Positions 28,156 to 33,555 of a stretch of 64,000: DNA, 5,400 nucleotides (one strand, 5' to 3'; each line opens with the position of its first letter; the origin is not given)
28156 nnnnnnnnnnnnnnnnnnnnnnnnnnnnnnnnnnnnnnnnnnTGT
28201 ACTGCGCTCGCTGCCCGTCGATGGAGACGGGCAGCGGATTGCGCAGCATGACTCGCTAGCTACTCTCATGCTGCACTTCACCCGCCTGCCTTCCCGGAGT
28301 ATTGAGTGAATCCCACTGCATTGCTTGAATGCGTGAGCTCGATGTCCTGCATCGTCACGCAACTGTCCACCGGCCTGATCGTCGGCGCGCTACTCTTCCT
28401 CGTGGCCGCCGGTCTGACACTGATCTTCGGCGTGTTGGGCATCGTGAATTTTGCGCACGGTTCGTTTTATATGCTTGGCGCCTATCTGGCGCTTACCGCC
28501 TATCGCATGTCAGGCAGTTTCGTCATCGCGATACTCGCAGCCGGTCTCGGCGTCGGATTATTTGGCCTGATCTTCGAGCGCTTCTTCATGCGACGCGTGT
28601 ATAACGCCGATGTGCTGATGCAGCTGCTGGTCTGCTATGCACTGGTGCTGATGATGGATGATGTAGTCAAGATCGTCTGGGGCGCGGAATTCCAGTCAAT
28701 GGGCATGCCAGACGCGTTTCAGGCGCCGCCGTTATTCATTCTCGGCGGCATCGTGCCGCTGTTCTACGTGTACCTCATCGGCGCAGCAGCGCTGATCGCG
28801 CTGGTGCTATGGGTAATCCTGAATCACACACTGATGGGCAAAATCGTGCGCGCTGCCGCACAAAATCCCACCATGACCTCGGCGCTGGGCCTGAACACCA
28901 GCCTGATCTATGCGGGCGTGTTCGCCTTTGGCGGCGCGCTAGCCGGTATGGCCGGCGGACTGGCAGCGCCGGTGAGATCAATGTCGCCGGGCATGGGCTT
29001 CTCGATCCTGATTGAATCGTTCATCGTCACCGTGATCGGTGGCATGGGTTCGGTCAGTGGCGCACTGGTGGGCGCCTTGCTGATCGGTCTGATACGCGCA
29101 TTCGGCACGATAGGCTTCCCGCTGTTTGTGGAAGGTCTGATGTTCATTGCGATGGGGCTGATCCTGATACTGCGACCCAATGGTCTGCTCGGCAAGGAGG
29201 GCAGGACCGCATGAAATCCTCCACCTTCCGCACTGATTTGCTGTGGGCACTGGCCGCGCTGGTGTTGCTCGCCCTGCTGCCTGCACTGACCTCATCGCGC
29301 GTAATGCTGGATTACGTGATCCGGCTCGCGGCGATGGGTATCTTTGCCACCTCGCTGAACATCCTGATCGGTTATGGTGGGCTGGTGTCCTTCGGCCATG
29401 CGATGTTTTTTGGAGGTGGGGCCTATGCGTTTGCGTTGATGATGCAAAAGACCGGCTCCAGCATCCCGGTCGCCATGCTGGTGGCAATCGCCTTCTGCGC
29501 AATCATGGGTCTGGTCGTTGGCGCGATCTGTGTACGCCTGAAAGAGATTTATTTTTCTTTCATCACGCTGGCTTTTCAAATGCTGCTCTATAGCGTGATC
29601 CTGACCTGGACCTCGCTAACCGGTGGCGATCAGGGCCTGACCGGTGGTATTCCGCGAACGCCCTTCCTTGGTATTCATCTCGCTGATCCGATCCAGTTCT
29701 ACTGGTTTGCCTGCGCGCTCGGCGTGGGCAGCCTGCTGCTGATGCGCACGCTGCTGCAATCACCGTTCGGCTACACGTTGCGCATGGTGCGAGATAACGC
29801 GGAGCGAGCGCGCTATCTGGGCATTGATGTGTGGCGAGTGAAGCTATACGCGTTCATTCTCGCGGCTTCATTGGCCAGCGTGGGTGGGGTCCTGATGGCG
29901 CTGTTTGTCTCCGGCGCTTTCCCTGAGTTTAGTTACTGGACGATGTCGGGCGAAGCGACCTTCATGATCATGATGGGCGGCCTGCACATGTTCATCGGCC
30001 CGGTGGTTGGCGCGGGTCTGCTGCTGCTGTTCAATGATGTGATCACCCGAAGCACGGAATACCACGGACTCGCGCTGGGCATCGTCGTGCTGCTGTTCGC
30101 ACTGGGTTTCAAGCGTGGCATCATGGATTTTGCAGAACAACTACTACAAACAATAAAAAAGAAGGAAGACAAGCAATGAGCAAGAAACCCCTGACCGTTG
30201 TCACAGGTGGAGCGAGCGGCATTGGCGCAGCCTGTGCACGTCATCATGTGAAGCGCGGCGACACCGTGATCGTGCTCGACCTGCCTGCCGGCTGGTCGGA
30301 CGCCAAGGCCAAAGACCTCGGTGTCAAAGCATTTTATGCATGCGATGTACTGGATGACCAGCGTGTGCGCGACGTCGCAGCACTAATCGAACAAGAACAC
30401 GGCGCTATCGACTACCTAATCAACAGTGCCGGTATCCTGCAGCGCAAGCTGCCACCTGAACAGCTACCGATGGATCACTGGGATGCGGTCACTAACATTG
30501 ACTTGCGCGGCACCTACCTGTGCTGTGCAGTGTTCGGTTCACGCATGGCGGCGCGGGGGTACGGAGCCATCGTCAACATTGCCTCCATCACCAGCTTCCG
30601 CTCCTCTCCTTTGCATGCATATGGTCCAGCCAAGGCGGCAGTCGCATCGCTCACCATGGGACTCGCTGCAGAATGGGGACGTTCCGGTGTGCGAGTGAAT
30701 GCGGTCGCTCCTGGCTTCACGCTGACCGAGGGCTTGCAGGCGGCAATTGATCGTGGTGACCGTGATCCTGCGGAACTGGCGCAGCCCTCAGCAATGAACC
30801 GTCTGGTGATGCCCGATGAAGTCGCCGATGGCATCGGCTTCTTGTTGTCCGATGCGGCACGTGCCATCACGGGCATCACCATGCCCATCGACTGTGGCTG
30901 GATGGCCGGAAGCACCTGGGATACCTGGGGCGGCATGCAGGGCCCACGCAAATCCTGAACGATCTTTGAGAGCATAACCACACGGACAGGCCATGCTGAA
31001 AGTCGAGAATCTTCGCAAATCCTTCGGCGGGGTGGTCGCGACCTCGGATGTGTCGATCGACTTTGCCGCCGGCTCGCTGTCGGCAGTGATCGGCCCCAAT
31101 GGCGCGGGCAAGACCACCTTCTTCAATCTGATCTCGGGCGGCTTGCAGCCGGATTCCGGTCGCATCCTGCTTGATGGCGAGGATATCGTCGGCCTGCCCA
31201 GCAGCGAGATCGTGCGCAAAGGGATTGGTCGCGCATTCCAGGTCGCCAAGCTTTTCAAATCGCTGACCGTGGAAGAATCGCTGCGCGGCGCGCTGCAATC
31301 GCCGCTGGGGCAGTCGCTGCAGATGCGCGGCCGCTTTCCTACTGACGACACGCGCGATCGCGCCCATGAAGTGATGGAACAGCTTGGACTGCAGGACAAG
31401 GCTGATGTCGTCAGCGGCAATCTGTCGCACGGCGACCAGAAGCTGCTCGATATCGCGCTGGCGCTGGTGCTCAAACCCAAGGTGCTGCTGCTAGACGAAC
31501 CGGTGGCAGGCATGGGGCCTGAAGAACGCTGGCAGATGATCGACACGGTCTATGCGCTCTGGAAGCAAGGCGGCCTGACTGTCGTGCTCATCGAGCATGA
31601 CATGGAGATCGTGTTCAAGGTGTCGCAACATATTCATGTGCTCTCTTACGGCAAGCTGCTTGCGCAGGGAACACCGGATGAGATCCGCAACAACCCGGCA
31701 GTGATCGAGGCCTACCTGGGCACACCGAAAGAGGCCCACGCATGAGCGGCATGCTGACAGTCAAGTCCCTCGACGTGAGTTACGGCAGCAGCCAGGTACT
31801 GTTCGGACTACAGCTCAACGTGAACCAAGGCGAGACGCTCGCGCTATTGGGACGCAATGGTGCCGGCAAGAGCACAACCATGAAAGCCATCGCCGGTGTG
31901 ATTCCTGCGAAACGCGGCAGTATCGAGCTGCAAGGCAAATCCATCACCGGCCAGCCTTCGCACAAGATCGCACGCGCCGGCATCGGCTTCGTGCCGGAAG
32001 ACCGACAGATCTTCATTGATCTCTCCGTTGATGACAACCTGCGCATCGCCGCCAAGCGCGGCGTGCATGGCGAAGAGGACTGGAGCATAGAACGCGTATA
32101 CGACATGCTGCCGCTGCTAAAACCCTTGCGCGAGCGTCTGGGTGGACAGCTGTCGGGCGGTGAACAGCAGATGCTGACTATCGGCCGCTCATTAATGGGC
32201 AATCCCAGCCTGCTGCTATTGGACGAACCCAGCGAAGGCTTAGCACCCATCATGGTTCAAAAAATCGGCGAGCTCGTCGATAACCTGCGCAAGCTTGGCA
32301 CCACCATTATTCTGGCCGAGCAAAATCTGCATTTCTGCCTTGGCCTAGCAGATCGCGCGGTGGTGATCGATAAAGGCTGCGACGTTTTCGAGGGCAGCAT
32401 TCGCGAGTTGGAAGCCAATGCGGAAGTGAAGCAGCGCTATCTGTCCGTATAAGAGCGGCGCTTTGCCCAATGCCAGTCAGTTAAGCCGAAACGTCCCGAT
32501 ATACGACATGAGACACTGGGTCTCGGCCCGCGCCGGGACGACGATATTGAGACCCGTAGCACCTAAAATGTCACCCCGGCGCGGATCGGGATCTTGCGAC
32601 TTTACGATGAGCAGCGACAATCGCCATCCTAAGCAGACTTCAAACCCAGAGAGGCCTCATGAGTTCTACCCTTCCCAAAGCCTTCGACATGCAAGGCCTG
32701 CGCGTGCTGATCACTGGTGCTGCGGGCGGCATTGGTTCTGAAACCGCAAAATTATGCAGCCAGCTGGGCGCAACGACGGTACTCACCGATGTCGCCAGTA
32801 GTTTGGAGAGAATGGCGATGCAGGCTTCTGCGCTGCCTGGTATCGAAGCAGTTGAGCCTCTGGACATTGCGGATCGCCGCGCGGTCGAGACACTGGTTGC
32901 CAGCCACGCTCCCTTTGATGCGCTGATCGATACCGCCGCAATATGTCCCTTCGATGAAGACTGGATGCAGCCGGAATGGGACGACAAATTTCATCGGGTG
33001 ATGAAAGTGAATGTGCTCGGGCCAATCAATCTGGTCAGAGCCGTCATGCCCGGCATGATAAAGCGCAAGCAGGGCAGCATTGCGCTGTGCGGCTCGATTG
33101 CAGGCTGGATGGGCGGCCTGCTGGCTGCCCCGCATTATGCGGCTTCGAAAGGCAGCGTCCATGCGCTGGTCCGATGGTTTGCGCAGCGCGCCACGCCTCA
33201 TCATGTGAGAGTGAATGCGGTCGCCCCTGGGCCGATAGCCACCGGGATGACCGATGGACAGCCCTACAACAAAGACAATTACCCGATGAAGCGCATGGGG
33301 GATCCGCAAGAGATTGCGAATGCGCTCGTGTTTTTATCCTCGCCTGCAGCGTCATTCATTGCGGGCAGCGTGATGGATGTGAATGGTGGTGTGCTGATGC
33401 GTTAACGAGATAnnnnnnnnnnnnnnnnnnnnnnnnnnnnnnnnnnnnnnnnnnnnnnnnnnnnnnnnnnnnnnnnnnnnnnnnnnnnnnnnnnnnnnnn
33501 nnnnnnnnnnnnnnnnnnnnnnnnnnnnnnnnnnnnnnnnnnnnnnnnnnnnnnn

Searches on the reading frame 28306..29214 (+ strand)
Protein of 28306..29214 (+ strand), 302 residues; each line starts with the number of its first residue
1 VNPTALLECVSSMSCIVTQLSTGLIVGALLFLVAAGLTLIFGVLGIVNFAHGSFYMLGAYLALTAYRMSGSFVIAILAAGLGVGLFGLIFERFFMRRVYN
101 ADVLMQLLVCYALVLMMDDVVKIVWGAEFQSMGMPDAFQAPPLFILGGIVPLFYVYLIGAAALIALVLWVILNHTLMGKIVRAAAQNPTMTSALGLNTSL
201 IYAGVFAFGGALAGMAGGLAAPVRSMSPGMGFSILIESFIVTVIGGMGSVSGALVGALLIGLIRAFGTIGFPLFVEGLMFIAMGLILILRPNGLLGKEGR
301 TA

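Call 43: search_protein_families(library=pfam, proteins=[window:28306-29214:+], max_evalue=0.00001)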
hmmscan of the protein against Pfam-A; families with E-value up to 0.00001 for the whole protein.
window:28306-29214:+ (302 aa): 1 family
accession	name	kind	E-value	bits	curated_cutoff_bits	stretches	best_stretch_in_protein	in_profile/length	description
PF02653.21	BPD_transp_2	-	1.5e-33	116.5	26.8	1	20-282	2-267/269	Branched-chain amino acid transport system / permease component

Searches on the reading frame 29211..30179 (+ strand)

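Call 43: search_protein_families(library=pfam, proteins=[window:29211-30179:+], max_evalue=0.00001)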
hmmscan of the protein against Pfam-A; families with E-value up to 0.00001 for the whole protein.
window:29211-30179:+ (322 aa): 1 family
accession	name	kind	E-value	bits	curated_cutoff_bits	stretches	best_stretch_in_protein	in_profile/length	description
PF02653.21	BPD_transp_2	-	9.2e-33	114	26.8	1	32-295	2-267/269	Branched-chain amino acid transport system / permease component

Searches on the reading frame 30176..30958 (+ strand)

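Call 43: search_protein_families(library=pfam, proteins=[window:30176-30958:+], max_evalue=0.00001)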
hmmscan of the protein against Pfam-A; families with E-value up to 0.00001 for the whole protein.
window:30176-30958:+ (260 aa): 3 families
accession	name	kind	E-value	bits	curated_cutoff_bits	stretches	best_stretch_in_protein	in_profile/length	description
PF13561.12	adh_short_C2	-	2.4e-51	175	27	1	13-242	3-235/236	Enoyl-(Acyl carrier protein) reductase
PF00106.31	adh_short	-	2.7e-40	138.4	26.6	1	7-188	3-188/195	short chain dehydrogenase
PF08659.16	KR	-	1.2e-07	32.3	22.6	1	8-177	4-173/180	KR domain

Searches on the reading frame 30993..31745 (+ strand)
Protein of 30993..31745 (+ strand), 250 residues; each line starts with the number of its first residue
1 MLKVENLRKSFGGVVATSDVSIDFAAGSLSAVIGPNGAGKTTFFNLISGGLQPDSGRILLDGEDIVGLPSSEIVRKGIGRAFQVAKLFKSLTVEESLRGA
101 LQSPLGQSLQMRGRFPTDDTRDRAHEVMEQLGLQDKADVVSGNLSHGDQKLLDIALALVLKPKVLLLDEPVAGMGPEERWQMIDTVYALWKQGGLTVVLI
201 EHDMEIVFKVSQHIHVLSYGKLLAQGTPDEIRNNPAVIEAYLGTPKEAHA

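Call 43: search_protein_families(library=pfam, proteins=[window:30993-31745:+], max_evalue=0.00001)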
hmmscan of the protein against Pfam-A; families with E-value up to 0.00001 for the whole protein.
window:30993-31745:+ (250 aa): 4 families
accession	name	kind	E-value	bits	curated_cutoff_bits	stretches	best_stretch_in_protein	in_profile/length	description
PF00005.33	ABC_tran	-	9.4e-33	114.2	25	1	18-172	2-137/137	ABC transporter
PF12399.14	BCA_ABC_TP_C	-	1.5e-13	50.5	25.5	1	221-244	1-24/27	Branched-chain amino acid ATP-binding cassette transporter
PF13304.12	AAA_21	-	1.3e-09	39.1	27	0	127-176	221-273/304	AAA domain, putative AbiEii toxin, Type IV TA system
PF13476.12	AAA_23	-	3.4e-06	28.3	27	1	4-56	4-48/201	AAA domain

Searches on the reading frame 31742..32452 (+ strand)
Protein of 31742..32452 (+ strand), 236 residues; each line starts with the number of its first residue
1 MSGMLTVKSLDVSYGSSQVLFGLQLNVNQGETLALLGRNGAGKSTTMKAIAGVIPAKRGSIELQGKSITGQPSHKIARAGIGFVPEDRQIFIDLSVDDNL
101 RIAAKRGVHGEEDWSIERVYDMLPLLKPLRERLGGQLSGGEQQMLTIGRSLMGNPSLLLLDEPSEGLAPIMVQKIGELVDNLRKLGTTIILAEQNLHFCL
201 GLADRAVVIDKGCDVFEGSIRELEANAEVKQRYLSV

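Call 43: search_protein_families(library=pfam, proteins=[window:31742-32452:+], max_evalue=0.00001)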
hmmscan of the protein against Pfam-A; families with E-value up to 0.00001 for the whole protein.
window:31742-32452:+ (236 aa): 2 families
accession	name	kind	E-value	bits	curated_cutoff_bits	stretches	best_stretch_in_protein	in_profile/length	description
PF00005.33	ABC_tran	-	1.5e-31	110.2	25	1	22-164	3-136/137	ABC transporter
PF13304.12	AAA_21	-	9e-10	39.5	27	0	34-111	3-92/304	AAA domain, putative AbiEii toxin, Type IV TA system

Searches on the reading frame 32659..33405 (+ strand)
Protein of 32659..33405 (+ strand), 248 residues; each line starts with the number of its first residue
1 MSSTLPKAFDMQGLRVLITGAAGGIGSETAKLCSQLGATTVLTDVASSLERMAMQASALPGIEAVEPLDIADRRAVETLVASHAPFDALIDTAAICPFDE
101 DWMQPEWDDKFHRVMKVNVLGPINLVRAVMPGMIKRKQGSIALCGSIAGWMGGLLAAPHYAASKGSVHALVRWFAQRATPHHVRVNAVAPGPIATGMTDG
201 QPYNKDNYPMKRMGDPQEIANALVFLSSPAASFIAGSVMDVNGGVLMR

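Call 43: search_protein_families(library=pfam, proteins=[window:32659-33405:+], max_evalue=0.00001)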
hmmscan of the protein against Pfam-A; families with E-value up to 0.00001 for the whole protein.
window:32659-33405:+ (248 aa): 5 families
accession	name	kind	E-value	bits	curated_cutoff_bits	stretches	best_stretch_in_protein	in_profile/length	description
PF13561.12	adh_short_C2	-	7.3e-45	153.8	27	1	20-245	1-235/236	Enoyl-(Acyl carrier protein) reductase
PF00106.31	adh_short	-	3.3e-36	125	26.6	1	16-200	3-189/195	short chain dehydrogenase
PF08659.16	KR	-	2e-09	38.1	22.6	1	16-180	3-169/180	KR domain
PF01370.27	Epimerase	-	4e-08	33.4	20.9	1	16-130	1-103/240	NAD dependent epimerase/dehydratase family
PF16363.11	GDP_Man_Dehyd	-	6.3e-06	26.3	27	0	17-129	1-113/332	GDP-mannose 4,6 dehydratase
